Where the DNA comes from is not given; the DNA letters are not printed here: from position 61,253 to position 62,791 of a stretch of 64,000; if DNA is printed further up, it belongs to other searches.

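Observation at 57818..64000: qmoABC directly fused into one operon with dsrJOP-like genes (no aprBA, no dsrMK)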

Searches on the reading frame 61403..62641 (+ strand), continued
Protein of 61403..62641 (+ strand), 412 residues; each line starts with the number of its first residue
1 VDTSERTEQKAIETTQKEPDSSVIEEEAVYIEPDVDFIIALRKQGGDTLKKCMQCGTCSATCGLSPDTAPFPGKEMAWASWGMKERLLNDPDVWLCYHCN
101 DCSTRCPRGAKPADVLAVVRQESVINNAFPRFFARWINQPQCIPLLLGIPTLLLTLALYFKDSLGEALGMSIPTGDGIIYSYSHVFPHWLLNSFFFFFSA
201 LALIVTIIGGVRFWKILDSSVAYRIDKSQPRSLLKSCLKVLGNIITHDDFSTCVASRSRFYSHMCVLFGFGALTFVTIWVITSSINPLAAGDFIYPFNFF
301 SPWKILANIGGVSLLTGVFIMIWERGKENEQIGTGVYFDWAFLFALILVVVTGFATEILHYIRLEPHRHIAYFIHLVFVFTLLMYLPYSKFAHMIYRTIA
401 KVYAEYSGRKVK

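Call 42: search_protein_families(library=ncbifam, proteins=[L001:11429-12676:+, L001:12720-14189:+, L001:14164-14613:+, L077:9983-11302:+, L077:11289-11678:+, L074:9980-11167:+, L074:11154-11555:+, L074:11489-12271:+, L074:12237-13409:+], max_evalue=0.001)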
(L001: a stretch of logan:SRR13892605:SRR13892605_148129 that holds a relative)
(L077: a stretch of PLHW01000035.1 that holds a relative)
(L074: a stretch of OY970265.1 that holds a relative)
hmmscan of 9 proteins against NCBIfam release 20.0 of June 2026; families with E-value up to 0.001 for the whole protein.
L001:11429-12676:+ (415 aa): 3 families
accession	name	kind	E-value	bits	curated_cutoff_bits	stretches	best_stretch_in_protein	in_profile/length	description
NF045798.1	DsrP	equivalog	6.3e-23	81.8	350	1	11-335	8-319/346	sulfate reduction electron transfer complex DsrMKJOP subunit DsrP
NF041784.1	mnquin_red_QrcD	equivalog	2.5e-11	43.5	570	2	197-346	222-374/408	menaquinone reductase integral membrane subunit QrcD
TIGR03148.1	cyt_nit_nrfD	equivalog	3.8e-11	42.8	347.6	1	188-326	171-309/316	cytochrome c nitrite reductase subunit NrfD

L001:12720-14189:+ (489 aa): 90 families (the best 25 are shown)
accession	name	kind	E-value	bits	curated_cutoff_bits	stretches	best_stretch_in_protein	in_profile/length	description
NF008468.0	PRK11360.1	equivalog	6.9e-77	259.2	646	1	41-476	199-613/616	two-component system sensor histidine kinase AtoS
NF046044.1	PnpS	equivalog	5.4e-40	137.6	400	1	66-470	1-390/390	two-component system histidine kinase PnpS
NF033092.0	HK_WalK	equivalog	1.1e-38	133.3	725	1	42-471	185-594/594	cell wall metabolism sensor histidine kinase WalK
NF010411.0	PRK13837.1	equivalog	1.2e-35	122.7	647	1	211-478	413-682/828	two-component system VirA-like sensor kinase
NF052574.1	HisKinEspCMyxo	equivalog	1e-34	119.8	1200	1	132-477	298-643/785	serine histidine kinase EspC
NF007688.0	PRK10364.1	equivalog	5.6e-34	117.7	479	1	196-478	187-458/460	two-component system sensor histidine kinase ZraS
NF041777.1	sens_FixL_Rhizob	equivalog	4.3e-33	114.7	850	1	114-473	117-483/485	sensor protein FixL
NF052573.1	HisKinEspAMyxo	equivalog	2.1e-32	112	1400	1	114-474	252-614/755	serine histidine kinase EspA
NF047874.1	MASE3_PAS_HK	subfamily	1.2e-31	110.2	560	1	7-482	176-636/655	MASE3 domain-containing sensor histidine kinase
NF045911.1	TCSHisKinNblS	equivalog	3.6e-31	108.2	1000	1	42-470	188-619/621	two-component system sensor histidine kinase NblS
NF046026.1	HisKinCckACaul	equivalog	4.6e-31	107.6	1000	1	228-480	282-541/678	cell cycle histidine kinase CckA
NF008302.0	PRK11091.1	equivalog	6.9e-31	107.2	838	1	87-483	126-517/779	aerobic respiration two-component sensor histidine kinase ArcB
NF047466.1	hybrid_RR_LvrB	exception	2.9e-29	102.4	500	1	234-471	138-376/377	hybrid histidine kinase/response regulator LvrB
NF010076.0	PRK13557.1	subfamily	6.2e-29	100.8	631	1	153-482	66-405/540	histidine kinase famiy protein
NF046020.1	HisKinCckABruc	equivalog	7.9e-29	100.1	1000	1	198-479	428-715/868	cell cycle histidine kinase CckA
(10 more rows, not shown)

L001:14164-14613:+ (149 aa): 83 families (the best 25 are shown)
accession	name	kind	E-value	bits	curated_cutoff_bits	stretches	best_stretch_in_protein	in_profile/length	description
NF045717.1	DVU0259_DivK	exception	1.6e-24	86.3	160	1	1-105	1-104/117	DVU0259 family response regulator domain-containing protein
TIGR02154.1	PhoB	equivalog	2.1e-20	73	296.2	1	1-88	1-88/226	phosphate regulon transcriptional regulator PhoB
NF045944.1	ResRegRpaBCyano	equivalog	3.7e-19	69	330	1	6-93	1-88/229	response regulator transcription factor RpaB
NF007135.0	PRK09581.1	equivalog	8.6e-19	67.7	474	1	1-88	1-88/457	PleD family two-component system response regulator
NF040689.1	MtrAB_MtrA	equivalog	8.3e-18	64.5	300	1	5-106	1-102/219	MtrAB system response regulator MtrA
NF008469.0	PRK11361.1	equivalog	3e-17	62.5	714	1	2-94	4-94/461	acetoacetate metabolism transcriptional regulator AtoC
NF041733.1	resp_reg_CseB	equivalog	7.9e-17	61.4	350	1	4-121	2-121/228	two-component system response regulator CseB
NF040534.1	resp_reg_YycF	equivalog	1.9e-16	60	340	1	3-87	1-82/231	response regulator YycF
NF007546.0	PRK10161.1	equivalog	5.9e-16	58.7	471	1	1-88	1-88/229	phosphate response regulator transcription factor PhoB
TIGR01387.1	cztR_silR_copR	subfamily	6.9e-15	55.3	279.2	1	5-98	1-95/218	heavy metal response regulator transcription factor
NF051850.1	RespRegRprY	equivalog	3.3e-14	52.9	370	1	4-106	6-109/234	response regulator transcription factor RprY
NF007005.1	PRK09468.1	equivalog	4.8e-14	52.3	331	1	2-89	3-88/237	osmolarity response regulator transcription factor OmpR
NF045505.1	RR_RssB_Pseudo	equivalog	6.1e-14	51.9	700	1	4-92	7-96/394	two-component system response regulator RssB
NF053854.1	RespRegPhoBBctds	equivalog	1e-13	51.2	270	1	5-85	1-80/225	two-component system response regulator PhoB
NF008199.0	PRK10955.1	equivalog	2.4e-13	50.5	341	1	3-89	2-84/232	envelope stress response regulator transcription factor CpxR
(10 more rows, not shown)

L077:9983-11302:+ (439 aa): 11 families
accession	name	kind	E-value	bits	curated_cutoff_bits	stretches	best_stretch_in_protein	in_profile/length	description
NF038018.1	qmoC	equivalog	7.1e-105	351.4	300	1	32-423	1-360/360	quinone-interacting membrane-bound oxidoreductase complex subunit QmoC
NF011607.0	PRK15033.1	subfamily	9.8e-17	60.9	524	1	93-431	67-381/389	tricarballylate utilization 4Fe-4S protein TcuB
TIGR03290.1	CoB_CoM_SS_C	equivalog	1.6e-15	57.4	160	1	49-123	2-76/144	CoB--CoM heterodisulfide reductase subunit C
TIGR02484.1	CitB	equivalog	4.2e-13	49.2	246.6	1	49-433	14-364/372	tricarballylate utilization 4Fe-4S protein TcuB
NF041890.1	hdrC_Methbact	equivalog_domain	6.5e-10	38.9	270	1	41-126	21-105/192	ferredoxin:CoB-CoM heterodisulfide reductase subunit HdrC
NF041779.1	hetero_SS_HdrC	equivalog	2e-07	30.7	350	1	47-123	29-104/198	ferredoxin:CoB-CoM heterodisulfide reductase subunit HdrC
NF008369.0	PRK11168.1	equivalog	2.9e-06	26.4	278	1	46-122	8-87/401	anaerobic glycerol-3-phosphate dehydrogenase subunit C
TIGR03379.1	glycerol3P_GlpC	equivalog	2.4e-05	23.3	279.9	1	48-121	4-80/397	anaerobic glycerol-3-phosphate dehydrogenase subunit GlpC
NF045723.1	memb_anch_TmcC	equivalog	6.8e-05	22.5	240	1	355-425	141-206/218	TmcC family electron transfer complex membrane anchor subunit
NF004616.0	PRK05950.1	subfamily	0.00085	18.5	228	0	47-123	145-234/238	succinate dehydrogenase iron-sulfur subunit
TIGR01971.1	NuoI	subfamily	0.00097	18.7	113.05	0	34-109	27-97/121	NADH-quinone oxidoreductase, chain I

L077:11289-11678:+ (129 aa): 1 family
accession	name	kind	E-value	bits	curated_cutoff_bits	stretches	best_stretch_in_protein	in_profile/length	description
NF038038.1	cytoc_DsrJ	equivalog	4.8e-19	68.9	100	1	10-117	9-121/121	sulfate reduction electron transfer complex DsrMKJOP subunit DsrJ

L074:9980-11167:+ (395 aa): 10 families
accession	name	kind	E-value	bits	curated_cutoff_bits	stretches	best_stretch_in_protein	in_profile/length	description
NF038018.1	qmoC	equivalog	2.9e-113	379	300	1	12-379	1-360/360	quinone-interacting membrane-bound oxidoreductase complex subunit QmoC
NF011607.0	PRK15033.1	subfamily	4.5e-21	75.2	524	1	73-378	67-372/389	tricarballylate utilization 4Fe-4S protein TcuB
TIGR03290.1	CoB_CoM_SS_C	equivalog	1.4e-14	54.3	160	1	29-103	2-76/144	CoB--CoM heterodisulfide reductase subunit C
TIGR02484.1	CitB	equivalog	4.3e-12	45.9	246.6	1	73-385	48-360/372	tricarballylate utilization 4Fe-4S protein TcuB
NF041890.1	hdrC_Methbact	equivalog_domain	2.3e-10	40.4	270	1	20-107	20-106/192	ferredoxin:CoB-CoM heterodisulfide reductase subunit HdrC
NF041779.1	hetero_SS_HdrC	equivalog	4.5e-09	36.1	350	1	27-103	29-104/198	ferredoxin:CoB-CoM heterodisulfide reductase subunit HdrC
NF008369.0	PRK11168.1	equivalog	4.9e-07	29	278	1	26-102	8-87/401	anaerobic glycerol-3-phosphate dehydrogenase subunit C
NF045716.1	sulf_resp_HmcE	equivalog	4.6e-06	26.4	275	1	176-371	9-198/226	sulfate respiration complex protein HmcE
NF045723.1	memb_anch_TmcC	equivalog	1.5e-05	24.6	240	1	243-381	75-206/218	TmcC family electron transfer complex membrane anchor subunit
TIGR03379.1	glycerol3P_GlpC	equivalog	4.5e-05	22.4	279.9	1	28-102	4-81/397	anaerobic glycerol-3-phosphate dehydrogenase subunit GlpC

L074:11154-11555:+ (133 aa): 1 family
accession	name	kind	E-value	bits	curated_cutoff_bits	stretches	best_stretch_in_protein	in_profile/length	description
NF038038.1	cytoc_DsrJ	equivalog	6.3e-19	68.5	100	1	17-117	16-121/121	sulfate reduction electron transfer complex DsrMKJOP subunit DsrJ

L074:11489-12271:+ (260 aa): 35 families (the best 25 are shown)
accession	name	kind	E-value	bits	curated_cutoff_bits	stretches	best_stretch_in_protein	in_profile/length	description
NF045797.1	DsrO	equivalog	3.8e-76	255.6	200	1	46-259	38-234/235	sulfate reduction electron transfer complex DsrMKJOP subunit DsrO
NF041715.1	arsenate_red_ArrB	equivalog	1.6e-38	132.6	450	2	51-178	2-111/233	arsenate respiratory reductase iron-sulfur subunit ArrB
NF041782.1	mnquin_red_QrcC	equivalog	5.8e-38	130.9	400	1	53-259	2-225/239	menaquinone reductase iron-sulfur cluster-binding subunit QrcC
TIGR03149.1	cyt_nit_nrfC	equivalog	9.9e-38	129.7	377.6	1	23-259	1-216/225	cytochrome c nitrite reductase Fe-S protein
NF011569.0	PRK14993.1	equivalog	6.8e-36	123.9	416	1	45-259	37-222/244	tetrathionate reductase subunit TtrB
TIGR02951.1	DMSO_dmsB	equivalog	4e-31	108.2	214.1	2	58-174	8-115/161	DMSO/selenate family reductase complex B subunit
NF045715.1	sulf_resp_HmcB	equivalog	1.5e-24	86.7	420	1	54-231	39-200/307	sulfate respiration complex iron-sulfur protein HmcB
TIGR03478.1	DMSO_red_II_bet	subfamily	4e-22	78.6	480.7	1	120-259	127-253/321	DMSO reductase family type II enzyme, iron-sulfur subunit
NF008134.0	PRK10882.1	equivalog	6.6e-21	74.7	263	1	123-231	112-210/329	hydrogenase 2 operon protein HybA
NF038355.1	FDH3_beta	equivalog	1.5e-19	70.7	240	1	53-231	4-166/180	formate dehydrogenase FDH3 subunit beta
NF042979.1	EthbenzDh_ebdB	equivalog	3.1e-19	69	740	1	123-259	152-275/354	ethylbenzene dehydrogenase subunit beta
TIGR01582.1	FDH-beta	equivalog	6.9e-19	68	334.7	1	124-232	93-185/283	formate dehydrogenase subunit beta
NF009408.0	PRK12769.1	equivalog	2.1e-18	65.8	1003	1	116-226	48-144/659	formate-dependent uric acid utilization protein AegA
NF007658.0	PRK10330.1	equivalog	6e-18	65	260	1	119-230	53-158/181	electron transport protein HydN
NF009451.0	PRK12809.1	equivalog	8.3e-16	57.4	1154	1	67-228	14-138/639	formate-dependent uric acid utilization protein YgfT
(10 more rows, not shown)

L074:12237-13409:+ (390 aa): 3 families
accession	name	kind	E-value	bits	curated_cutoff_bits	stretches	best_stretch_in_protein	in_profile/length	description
NF045798.1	DsrP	equivalog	6.5e-110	367.8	350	1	24-385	17-344/346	sulfate reduction electron transfer complex DsrMKJOP subunit DsrP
NF041784.1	mnquin_red_QrcD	equivalog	4.5e-12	46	570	1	22-377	21-394/408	menaquinone reductase integral membrane subunit QrcD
NF011568.0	PRK14992.1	equivalog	2.5e-10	40.2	314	1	51-223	14-185/341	tetrathionate reductase subunit TtrC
